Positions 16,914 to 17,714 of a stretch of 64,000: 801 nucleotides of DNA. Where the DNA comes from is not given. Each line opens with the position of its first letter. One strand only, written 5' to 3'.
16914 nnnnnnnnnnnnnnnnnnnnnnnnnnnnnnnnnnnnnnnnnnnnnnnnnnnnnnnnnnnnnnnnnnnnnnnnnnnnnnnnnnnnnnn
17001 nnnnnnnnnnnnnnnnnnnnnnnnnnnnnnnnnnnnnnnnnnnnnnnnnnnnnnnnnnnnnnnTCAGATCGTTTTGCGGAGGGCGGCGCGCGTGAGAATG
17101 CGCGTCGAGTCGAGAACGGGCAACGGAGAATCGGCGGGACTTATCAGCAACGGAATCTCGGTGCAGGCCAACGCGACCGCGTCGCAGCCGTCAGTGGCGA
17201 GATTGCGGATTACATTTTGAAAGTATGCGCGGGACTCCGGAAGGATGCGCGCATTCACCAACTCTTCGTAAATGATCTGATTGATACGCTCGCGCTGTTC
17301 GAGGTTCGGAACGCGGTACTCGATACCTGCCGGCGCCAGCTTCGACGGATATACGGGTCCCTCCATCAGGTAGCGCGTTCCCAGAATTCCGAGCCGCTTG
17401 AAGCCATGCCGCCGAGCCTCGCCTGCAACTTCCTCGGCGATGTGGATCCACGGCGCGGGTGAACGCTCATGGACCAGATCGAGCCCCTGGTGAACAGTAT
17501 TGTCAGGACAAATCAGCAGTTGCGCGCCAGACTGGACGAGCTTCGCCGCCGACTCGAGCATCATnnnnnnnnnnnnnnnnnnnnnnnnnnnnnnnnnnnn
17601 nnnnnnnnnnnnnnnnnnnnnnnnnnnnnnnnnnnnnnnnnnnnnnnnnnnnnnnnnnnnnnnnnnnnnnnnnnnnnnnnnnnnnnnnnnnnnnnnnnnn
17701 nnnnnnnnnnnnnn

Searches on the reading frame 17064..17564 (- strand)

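Call 95: search_protein_families(library=pfam, proteins=[window:17064-17564:-], max_evalue=0.0001)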
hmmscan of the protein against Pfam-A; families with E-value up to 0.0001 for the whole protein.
window:17064-17564:- (166 aa): 1 family
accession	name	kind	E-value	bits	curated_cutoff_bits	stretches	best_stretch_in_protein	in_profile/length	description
PF01177.27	Asp_Glu_race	-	5e-29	102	31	1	2-161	56-211/211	Asp/Glu/Hydantoin racemase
